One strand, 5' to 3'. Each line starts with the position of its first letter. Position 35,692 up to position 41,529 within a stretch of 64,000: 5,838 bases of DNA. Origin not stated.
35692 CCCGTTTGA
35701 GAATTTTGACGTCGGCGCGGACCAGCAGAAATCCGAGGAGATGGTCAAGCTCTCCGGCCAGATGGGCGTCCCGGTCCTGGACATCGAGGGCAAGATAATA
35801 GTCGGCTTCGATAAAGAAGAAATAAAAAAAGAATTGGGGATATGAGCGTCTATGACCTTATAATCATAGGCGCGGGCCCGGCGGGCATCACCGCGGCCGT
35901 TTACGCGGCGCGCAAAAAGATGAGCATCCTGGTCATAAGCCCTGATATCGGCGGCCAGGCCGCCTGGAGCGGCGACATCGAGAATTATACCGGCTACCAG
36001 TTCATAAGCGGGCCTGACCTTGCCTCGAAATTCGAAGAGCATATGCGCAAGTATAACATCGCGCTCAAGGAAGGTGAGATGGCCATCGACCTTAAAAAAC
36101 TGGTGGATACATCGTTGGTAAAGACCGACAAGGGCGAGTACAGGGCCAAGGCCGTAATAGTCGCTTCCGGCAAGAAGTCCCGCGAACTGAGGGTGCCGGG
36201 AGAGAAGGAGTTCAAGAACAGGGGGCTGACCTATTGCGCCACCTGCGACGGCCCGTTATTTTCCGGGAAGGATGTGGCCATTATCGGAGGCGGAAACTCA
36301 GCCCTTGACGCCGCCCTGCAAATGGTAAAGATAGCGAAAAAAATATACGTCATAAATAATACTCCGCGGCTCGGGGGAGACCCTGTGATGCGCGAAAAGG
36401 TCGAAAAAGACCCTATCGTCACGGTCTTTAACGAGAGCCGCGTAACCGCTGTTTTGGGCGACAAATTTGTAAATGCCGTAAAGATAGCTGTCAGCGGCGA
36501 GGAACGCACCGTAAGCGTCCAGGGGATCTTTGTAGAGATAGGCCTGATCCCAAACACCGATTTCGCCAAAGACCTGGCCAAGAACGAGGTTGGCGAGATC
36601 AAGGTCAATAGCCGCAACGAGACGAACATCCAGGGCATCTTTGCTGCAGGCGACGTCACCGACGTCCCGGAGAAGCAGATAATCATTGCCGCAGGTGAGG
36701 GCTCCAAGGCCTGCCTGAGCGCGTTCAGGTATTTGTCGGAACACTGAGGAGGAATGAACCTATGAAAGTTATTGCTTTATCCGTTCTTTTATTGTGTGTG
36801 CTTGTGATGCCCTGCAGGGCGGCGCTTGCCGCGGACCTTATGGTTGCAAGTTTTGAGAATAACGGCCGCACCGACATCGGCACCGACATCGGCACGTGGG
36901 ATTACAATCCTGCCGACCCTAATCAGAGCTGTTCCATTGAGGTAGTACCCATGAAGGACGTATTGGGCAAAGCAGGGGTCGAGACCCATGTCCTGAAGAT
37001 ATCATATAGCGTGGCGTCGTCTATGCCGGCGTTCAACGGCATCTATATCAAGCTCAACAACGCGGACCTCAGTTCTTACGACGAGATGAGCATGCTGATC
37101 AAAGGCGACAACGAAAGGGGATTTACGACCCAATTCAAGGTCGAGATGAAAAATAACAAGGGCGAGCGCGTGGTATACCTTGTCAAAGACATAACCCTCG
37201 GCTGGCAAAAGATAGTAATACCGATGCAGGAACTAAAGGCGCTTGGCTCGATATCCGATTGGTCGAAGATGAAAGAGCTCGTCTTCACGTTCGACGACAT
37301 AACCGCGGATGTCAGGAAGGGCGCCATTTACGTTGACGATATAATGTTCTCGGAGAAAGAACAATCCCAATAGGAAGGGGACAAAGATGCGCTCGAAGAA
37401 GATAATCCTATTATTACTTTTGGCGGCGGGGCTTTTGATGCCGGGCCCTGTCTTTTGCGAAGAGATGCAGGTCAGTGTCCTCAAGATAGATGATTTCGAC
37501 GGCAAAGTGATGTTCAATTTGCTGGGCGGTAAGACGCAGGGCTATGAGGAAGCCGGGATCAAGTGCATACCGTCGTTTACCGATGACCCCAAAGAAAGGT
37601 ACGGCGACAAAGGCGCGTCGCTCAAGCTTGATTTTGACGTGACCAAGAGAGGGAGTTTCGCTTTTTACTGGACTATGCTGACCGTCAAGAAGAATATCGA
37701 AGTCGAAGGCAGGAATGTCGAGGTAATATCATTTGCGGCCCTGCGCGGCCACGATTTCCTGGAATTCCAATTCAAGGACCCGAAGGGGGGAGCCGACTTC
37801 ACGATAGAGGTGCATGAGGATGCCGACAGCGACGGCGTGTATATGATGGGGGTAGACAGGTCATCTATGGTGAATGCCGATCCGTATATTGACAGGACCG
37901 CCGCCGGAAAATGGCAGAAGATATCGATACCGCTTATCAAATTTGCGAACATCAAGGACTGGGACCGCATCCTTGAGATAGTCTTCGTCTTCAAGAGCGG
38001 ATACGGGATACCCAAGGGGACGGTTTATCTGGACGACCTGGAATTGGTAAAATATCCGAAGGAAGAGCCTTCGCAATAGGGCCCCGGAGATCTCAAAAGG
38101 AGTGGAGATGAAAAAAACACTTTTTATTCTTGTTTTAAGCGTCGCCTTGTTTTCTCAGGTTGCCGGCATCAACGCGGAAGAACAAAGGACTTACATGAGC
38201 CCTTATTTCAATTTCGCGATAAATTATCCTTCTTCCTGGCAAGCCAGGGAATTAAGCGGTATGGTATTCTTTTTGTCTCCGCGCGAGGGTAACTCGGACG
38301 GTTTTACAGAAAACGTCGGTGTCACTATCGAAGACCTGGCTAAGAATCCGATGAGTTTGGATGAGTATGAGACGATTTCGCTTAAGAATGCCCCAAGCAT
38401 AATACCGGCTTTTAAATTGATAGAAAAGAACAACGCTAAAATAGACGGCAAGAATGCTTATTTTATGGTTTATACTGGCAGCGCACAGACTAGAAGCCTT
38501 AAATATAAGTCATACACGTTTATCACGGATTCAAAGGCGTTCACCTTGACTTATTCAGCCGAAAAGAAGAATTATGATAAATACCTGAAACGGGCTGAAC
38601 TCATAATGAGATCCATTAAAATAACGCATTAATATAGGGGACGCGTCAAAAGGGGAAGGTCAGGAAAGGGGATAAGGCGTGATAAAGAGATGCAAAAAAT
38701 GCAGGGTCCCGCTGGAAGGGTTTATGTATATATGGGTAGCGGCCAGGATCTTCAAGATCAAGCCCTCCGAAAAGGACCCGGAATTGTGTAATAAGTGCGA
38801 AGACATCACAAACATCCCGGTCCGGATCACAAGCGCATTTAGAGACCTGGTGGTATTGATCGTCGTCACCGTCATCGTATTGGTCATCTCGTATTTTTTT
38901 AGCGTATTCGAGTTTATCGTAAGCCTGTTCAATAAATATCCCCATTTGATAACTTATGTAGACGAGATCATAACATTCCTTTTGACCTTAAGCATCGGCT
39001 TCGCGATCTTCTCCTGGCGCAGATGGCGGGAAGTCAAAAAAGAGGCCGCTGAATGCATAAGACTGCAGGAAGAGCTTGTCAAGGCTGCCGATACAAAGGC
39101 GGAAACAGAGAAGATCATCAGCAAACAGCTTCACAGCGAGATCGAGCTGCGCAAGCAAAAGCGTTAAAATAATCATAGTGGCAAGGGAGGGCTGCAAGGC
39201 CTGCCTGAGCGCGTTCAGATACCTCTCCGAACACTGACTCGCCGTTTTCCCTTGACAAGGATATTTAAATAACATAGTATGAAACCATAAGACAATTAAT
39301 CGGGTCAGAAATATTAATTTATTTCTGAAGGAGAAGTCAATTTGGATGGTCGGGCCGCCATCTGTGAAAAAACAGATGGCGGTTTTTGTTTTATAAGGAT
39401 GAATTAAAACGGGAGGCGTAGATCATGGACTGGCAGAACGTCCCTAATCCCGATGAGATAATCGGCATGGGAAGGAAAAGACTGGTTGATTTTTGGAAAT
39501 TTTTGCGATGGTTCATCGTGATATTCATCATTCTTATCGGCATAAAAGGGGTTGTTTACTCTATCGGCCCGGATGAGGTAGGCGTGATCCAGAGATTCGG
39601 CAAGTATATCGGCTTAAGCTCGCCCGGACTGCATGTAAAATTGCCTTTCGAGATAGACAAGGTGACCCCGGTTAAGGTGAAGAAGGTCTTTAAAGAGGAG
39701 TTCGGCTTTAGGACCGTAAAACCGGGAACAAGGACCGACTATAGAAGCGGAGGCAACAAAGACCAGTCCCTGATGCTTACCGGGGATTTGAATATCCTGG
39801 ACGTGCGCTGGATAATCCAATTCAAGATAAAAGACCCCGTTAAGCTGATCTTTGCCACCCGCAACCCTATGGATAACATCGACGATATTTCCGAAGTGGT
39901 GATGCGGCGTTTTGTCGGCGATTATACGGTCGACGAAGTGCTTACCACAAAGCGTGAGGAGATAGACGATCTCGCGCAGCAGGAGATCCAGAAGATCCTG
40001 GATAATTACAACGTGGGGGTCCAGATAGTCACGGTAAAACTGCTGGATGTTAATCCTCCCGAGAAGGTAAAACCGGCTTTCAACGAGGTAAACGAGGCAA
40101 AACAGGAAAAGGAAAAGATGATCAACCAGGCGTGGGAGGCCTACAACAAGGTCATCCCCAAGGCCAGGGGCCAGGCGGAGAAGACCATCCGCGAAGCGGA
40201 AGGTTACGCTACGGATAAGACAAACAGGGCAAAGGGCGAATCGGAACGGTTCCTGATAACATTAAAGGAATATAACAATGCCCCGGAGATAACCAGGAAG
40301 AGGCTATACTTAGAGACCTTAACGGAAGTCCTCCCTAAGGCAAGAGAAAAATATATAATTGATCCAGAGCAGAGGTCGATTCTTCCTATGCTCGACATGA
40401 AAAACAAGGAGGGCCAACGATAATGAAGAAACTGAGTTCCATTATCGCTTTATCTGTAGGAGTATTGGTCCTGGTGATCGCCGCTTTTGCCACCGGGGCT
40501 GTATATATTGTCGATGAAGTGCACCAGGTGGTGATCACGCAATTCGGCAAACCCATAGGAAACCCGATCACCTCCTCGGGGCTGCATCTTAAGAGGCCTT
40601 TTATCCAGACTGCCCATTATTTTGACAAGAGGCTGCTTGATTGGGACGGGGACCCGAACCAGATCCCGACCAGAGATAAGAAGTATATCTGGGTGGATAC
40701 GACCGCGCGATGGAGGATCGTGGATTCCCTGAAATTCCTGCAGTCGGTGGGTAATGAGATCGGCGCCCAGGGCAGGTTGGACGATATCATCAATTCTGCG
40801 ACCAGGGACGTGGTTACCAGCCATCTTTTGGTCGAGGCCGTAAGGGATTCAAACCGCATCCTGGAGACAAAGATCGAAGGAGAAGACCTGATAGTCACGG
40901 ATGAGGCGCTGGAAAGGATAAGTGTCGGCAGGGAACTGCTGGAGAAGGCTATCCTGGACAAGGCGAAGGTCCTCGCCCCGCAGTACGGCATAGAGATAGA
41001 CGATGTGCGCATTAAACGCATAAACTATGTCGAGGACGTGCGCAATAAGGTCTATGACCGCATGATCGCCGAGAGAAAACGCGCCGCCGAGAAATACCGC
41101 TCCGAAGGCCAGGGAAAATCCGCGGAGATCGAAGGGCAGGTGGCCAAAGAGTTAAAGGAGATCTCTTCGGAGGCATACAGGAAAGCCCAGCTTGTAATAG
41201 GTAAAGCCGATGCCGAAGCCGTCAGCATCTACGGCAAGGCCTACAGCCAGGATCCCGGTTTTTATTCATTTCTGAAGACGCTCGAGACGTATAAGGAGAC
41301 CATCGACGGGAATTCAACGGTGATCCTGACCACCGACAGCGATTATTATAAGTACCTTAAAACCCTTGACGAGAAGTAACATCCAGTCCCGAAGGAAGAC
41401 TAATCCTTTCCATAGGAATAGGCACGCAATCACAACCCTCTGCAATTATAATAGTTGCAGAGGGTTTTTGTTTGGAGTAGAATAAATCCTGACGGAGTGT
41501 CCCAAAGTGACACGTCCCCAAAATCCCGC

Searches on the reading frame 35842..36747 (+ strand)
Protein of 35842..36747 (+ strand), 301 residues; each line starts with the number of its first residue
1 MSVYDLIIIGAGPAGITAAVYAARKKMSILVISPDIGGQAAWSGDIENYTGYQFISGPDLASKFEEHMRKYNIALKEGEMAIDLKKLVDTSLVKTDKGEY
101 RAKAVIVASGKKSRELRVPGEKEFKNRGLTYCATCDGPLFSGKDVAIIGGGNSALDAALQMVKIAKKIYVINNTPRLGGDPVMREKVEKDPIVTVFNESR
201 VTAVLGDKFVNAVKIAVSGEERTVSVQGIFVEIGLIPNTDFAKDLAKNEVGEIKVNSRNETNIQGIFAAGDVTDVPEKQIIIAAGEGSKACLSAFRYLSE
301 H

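Call 8: search_protein_families(library=pfam, proteins=[window:35842-36747:+], max_evalue=0.01)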
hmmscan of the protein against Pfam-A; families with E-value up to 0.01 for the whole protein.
window:35842-36747:+ (301 aa): 15 families
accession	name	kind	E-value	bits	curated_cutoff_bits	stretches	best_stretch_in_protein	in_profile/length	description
PF07992.20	Pyr_redox_2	-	1.8e-42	146.2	26.1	1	4-283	1-287/291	Pyridine nucleotide-disulphide oxidoreductase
PF13738.12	Pyr_redox_3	-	3.3e-26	92.7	30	2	53-270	76-305/305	Pyridine nucleotide-disulphide oxidoreductase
PF00890.30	FAD_binding_2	-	3e-13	50.2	20.4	1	5-44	1-42/414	FAD binding domain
PF12831.13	FAD_oxidored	-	2.8e-12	47.1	27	2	5-49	1-50/416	FAD dependent oxidoreductase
PF00070.33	Pyr_redox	-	6.3e-10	39.9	22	1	145-215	2-79/82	Pyridine nucleotide-disulphide oxidoreductase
PF03486.20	HI0933_like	-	1.5e-09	38.1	50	1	5-33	2-30/244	HI0933-like protein Rossmann domain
PF13450.12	NAD_binding_8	-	8.9e-09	35.9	21.9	1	8-63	1-54/68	NAD(P)-binding Rossmann-like domain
PF01946.23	Thi4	-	4.8e-08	33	26.2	1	4-44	18-60/235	Thi4 family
PF01134.28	GIDA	-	2.4e-07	30.6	22.1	1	5-36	1-32/391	Glucose inhibited division protein A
PF01266.30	DAO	-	8.5e-07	29.2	27.9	1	5-41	1-38/353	FAD dependent oxidoreductase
PF05834.18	Lycopene_cycl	-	0.00013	21.7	23.4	1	5-53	1-55/380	Lycopene cyclase protein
PF13241.12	NAD_binding_7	-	0.0005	21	22.1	0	140-175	5-40/104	Putative NAD(P)-binding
PF13454.12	NAD_binding_9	-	0.0016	18.9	21.8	0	7-45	1-44/155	FAD-NAD(P)-binding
PF00743.25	FMO-like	-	0.002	17.1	22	1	118-207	159-244/532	Flavin-binding monooxygenase-like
PF13434.12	Lys_Orn_oxgnase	-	0.0022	17.7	21.3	0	92-165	138-211/339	L-lysine 6-monooxygenase/L-ornithine 5-monooxygenase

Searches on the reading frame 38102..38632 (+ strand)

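Call 8: search_protein_families(library=pfam, proteins=[window:38102-38632:+], max_evalue=0.01)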
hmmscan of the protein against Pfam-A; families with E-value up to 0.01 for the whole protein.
window:38102-38632:+ (176 aa): 3 families
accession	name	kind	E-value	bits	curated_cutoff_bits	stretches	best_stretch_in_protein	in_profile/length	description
PF18933.6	PsbP_2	-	4.4e-09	37.1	27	1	24-160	40-170/184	PsbP-like protein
PF01789.22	PsbP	-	1.5e-08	35.3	23.5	1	29-173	4-154/155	PsbP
PF08786.17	DcrB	-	0.00033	21.2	27.2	1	79-170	35-126/127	DcrB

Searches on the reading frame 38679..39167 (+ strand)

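Call 8: search_protein_families(library=pfam, proteins=[window:38679-39167:+], max_evalue=0.01)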
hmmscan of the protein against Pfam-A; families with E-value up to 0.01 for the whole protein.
window:38679-39167:+ (162 aa): 2 families
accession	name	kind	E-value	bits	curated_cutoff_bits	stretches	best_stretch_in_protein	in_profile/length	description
PF03125.24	Sre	-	0.0039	16.8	22.9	1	54-155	252-351/365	Sre G protein-coupled chemoreceptor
PF17319.7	DUF5362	-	0.0083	16.4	25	1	14-74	32-92/94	Family of unknown function (DUF5362)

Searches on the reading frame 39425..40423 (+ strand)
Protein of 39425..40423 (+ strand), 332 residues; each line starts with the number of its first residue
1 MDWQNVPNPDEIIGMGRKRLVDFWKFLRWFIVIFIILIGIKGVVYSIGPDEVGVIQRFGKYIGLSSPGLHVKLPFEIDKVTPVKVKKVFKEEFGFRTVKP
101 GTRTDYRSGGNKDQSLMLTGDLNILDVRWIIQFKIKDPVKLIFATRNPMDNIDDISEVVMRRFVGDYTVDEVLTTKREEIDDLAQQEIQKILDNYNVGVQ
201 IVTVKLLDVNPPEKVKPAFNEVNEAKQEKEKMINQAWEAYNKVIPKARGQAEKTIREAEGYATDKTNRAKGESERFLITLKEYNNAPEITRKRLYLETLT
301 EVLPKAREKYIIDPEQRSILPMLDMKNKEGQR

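Call 7: search_protein_families(library=pfam, proteins=[window:39425-40423:+], max_evalue=0.01)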
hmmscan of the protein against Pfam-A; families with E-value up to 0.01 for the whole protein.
window:39425-40423:+ (332 aa): 1 family
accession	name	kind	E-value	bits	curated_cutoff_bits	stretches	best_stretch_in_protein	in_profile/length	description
PF01145.31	Band_7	-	1.5e-30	107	23.6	1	46-236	2-172/176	SPFH domain / Band 7 family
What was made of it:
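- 39425..41379 (+): hflK (39425-40423) and hflC (40423-41379). This is the operon that ends at copy 1. Pfam Band_7 (call 7).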

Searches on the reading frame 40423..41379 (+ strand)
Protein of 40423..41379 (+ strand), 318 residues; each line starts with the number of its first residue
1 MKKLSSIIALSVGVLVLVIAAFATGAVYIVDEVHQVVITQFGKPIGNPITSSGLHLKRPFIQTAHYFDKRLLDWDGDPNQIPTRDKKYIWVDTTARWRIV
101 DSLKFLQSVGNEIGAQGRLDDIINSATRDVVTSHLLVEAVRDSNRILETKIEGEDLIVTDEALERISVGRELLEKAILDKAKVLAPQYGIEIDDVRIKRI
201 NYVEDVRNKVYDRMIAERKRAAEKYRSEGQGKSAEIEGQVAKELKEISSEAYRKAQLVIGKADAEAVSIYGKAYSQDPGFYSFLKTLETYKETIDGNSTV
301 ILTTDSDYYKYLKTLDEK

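Call 7: search_protein_families(library=pfam, proteins=[window:40423-41379:+], max_evalue=0.01)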
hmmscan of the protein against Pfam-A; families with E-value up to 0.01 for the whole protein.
window:40423-41379:+ (318 aa): 1 family
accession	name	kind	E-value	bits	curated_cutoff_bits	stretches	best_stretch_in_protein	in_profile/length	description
PF01145.31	Band_7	-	1.2e-26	94.2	23.6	1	29-230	2-175/176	SPFH domain / Band 7 family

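Call 9: find_encoding_contigs(protein=window:40423-41379:+, flank=10000, max_places=10)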
Protein window:40423-41379:+ (318 aa): no gene with exactly this product is on record in the collection.

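Call 12: find_homologous_proteins(query=window:40423-41379:+, max_evalue=1e-40)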
Query window:40423-41379:+ (318 aa): 7991 proteins with E <= 1e-40 among 8000 candidates; the best 120 are listed.
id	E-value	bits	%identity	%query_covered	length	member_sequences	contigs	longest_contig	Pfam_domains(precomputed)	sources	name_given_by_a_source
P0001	3.3e-201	684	100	100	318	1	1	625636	PF01145.32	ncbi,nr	ncbi:MAG: protease modulator HflC [Candidatus Omnitrophica bacterium]|nr:protease modulator HflC [Ca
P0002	6.9e-199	677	98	100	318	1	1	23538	PF01145.32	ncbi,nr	ncbi:MAG: protease modulator HflC [Candidatus Omnitrophica bacterium]|nr:protease modulator HflC [Ca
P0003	7.6e-183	624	88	100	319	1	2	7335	PF01145.32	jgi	jgi:modulator of FtsH protease HflC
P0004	4.1e-180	615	89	99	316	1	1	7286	PF01145.32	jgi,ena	-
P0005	9.3e-180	614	89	99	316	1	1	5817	PF01145.32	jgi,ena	-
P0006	6.6e-171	585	86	93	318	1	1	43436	PF01145.32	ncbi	ncbi:MAG: protease modulator HflC [Candidatus Omnitrophota bacterium]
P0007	2.4e-170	583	86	92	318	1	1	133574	PF01145.32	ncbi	ncbi:MAG: protease modulator HflC [Candidatus Omnitrophota bacterium]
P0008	7.6e-169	578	81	99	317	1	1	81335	PF01145.32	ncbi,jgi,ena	ncbi:MAG: protease modulator HflC [Candidatus Omnitrophota bacterium]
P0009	2.0e-168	577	81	100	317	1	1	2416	PF01145.32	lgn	-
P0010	1.8e-167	574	81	99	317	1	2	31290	PF01145.32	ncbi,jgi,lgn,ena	ncbi:MAG: protease modulator HflC [Candidatus Omnitrophota bacterium]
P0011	8.9e-167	571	81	99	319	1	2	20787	PF01145.32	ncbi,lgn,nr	ncbi:MAG: protease modulator HflC [Candidatus Omnitrophica bacterium]|nr:protease modulator HflC [Ca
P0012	1.4e-166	571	86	92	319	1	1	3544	PF01145.32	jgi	jgi:membrane protease subunit HflC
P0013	4.6e-166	569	86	92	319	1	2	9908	PF01145.32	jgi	jgi:membrane protease subunit HflC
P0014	8.1e-166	568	81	99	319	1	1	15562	PF01145.32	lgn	-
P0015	4.2e-165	566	86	92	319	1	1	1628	PF01145.32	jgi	-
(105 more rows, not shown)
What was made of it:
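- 39425..41379 (+): The source names the 100%-identical protein HflC, from a Candidatus Omnitrophica MAG (call 12).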

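Call 13: find_encoding_contigs(protein=P0002, flank=10000, max_places=4)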
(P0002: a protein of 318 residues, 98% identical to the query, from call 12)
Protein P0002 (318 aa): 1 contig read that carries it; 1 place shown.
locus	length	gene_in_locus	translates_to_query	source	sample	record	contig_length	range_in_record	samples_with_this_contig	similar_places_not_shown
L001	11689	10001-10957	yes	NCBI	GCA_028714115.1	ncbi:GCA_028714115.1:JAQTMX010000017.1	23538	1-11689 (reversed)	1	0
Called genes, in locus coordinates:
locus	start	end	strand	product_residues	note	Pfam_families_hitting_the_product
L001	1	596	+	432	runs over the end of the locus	PF01053:Cys_Met_Meta_PP, PF00155:Aminotran_1_2, PF01041:DegT_DnrJ_EryC1, PF00266:Aminotran_5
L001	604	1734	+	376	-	PF00561:Abhydrolase_1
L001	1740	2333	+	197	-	PF07021:MetW, PF13489:Methyltransf_23, PF13847:Methyltransf_31, PF08241:Methyltransf_11, PF08242:Methyltransf_12 (faint), PF13649:Methyltransf_25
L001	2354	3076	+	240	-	PF05359:DUF748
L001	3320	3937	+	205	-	-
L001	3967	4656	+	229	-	-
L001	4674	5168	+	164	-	PF00881:Nitroreductase, PF14512:TM1586_NiRdase, PF00881:Nitroreductase (weak)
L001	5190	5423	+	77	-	PF00462:Glutaredoxin, PF13417:GST_N_3 (weak)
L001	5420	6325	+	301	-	PF00890:FAD_binding_2 (faint), PF01134:GIDA (faint), PF01266:DAO (faint), PF07992:Pyr_redox_2, PF12831:FAD_oxidored (weak), PF13450:NAD_binding_8 (weak), PF13738:Pyr_redox_3, PF00070:Pyr_redox (weak), +2 more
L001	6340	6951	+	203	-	-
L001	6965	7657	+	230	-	-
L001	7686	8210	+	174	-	PF18933:PsbP_2, PF01789:PsbP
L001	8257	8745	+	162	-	-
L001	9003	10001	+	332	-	PF01145:Band_7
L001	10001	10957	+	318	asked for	PF01145:Band_7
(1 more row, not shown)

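Call 14: find_encoding_contigs(protein=P0007, flank=10000, max_places=4)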
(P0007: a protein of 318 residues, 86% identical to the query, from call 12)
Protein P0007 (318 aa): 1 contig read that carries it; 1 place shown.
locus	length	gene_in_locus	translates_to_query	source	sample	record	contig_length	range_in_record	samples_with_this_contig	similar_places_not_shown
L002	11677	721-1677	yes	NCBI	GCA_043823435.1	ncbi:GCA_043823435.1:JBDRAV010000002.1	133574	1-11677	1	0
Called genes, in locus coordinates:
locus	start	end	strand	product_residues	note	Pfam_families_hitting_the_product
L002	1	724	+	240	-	PF01145:Band_7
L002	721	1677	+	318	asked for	PF01145:Band_7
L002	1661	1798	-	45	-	-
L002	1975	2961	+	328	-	PF08443:RimK (faint)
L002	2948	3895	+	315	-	PF02016:Peptidase_S66, PF17676:Peptidase_S66C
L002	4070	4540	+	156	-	PF00571:CBS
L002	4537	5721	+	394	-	PF00999:Na_H_Exchanger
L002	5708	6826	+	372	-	-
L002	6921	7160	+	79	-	PF01625:PMSR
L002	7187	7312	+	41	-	PF06397:Desulfoferrod_N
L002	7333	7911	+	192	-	PF00210:Ferritin (weak), PF02915:Rubrerythrin, PF23458:DUF7130 (weak), PF21349:RUBY_RBDX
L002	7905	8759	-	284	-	PF02401:LYTB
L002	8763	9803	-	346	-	PF00348:polyprenyl_synt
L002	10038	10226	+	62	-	-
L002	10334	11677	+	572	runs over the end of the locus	PF00999:Na_H_Exchanger, PF00359:PTS_EIIA_2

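Call 15: find_encoding_contigs(protein=P0006, flank=10000, max_places=4)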
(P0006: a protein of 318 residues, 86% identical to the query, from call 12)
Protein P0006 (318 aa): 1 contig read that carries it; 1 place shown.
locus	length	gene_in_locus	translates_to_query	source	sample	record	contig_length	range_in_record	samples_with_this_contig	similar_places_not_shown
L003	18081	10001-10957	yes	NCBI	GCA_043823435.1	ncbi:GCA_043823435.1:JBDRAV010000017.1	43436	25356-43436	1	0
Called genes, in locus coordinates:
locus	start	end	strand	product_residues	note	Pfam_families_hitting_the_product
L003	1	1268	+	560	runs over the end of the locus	PF06826:Asp-Al_Ex, PF02080:TrkA_C (weak), PF06826:Asp-Al_Ex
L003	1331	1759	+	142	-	-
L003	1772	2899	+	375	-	PF13466:STAS_2 (weak), PF02405:MlaE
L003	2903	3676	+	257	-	PF00005:ABC_tran, PF13304:AAA_21 (weak)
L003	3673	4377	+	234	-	PF02470:MlaD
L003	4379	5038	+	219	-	PF03886:ABC_trans_aux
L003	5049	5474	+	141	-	-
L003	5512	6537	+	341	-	PF04041:Glyco_hydro_130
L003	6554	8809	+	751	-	PF13439:Glyco_transf_4 (weak), PF00534:Glycos_transf_1, PF13692:Glyco_trans_1_4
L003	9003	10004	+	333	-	PF01145:Band_7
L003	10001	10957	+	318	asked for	PF01145:Band_7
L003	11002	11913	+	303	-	PF06570:DUF1129 (faint), PF01545:Cation_efflux, PF16916:ZT_dimer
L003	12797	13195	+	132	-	PF07238:PilZ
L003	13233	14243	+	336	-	-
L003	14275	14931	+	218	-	PF02525:Flavodoxin_2, PF03358:FMN_red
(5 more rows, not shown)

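Call 29: find_encoding_contigs(protein=P0003, flank=10000, max_places=4)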
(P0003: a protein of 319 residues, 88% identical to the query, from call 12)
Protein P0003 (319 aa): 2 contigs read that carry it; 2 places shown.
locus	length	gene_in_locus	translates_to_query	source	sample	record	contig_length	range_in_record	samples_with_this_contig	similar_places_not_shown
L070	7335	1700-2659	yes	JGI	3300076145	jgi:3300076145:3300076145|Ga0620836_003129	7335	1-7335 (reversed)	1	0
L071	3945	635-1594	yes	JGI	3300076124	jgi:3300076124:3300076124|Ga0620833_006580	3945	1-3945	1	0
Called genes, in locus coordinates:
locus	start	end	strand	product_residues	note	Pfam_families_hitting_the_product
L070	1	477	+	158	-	?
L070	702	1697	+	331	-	PF01145:Band_7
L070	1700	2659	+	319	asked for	PF01145:Band_7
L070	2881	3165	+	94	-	PF11950:DUF3467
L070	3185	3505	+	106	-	PF07883:Cupin_2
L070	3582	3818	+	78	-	PF08534:Redoxin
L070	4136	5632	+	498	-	PF00370:FGGY_N, PF02782:FGGY_C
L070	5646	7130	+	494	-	PF00890:FAD_binding_2 (faint), PF01266:DAO, PF13450:NAD_binding_8 (faint), PF16901:DAO_C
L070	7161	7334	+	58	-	?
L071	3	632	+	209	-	?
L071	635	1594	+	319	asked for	PF01145:Band_7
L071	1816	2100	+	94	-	PF11950:DUF3467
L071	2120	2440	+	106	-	PF07883:Cupin_2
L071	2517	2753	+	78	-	PF08534:Redoxin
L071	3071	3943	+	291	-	?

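Call 30: find_encoding_contigs(protein=P0004, flank=10000, max_places=4)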
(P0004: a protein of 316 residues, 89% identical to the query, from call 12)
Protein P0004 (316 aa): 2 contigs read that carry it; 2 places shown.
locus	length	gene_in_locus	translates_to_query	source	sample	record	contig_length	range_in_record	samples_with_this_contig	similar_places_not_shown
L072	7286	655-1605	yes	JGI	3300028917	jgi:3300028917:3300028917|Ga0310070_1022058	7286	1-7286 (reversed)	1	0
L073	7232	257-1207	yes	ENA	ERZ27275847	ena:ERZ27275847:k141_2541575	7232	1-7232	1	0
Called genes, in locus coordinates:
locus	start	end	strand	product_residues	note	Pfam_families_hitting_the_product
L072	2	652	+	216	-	?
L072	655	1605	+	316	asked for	PF01145:Band_7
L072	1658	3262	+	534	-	-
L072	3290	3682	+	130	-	PF01740:STAS, PF13466:STAS_2 (weak)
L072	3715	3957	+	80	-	-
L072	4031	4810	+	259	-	PF04338:DUF481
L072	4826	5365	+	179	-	PF01161:PBP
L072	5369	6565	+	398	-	PF00079:Serpin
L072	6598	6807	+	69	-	-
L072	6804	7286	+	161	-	?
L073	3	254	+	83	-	?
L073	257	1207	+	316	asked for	PF01145:Band_7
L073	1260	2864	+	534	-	-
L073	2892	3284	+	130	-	PF01740:STAS, PF13466:STAS_2 (weak)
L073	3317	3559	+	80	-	-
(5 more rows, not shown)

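Call 31: find_encoding_contigs(protein=P0005, flank=10000, max_places=4)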
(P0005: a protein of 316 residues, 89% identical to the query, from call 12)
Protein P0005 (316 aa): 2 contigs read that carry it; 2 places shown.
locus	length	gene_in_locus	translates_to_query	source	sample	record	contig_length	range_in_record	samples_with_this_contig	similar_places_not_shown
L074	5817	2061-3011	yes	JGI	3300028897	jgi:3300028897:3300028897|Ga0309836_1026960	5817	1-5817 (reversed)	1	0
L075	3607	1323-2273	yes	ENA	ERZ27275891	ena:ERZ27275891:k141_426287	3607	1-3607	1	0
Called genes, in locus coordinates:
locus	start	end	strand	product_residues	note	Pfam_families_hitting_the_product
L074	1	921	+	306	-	?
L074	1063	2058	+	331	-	PF01145:Band_7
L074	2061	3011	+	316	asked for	PF01145:Band_7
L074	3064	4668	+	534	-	-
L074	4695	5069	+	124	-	PF01740:STAS, PF13466:STAS_2 (weak)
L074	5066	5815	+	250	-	?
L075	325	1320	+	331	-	PF01145:Band_7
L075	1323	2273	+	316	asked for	PF01145:Band_7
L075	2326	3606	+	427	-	?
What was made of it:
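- Tried and rejected: Eight relatives at 82-86% nucleotide identity all have different genes after hflC (calls 13-15, 29-31).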
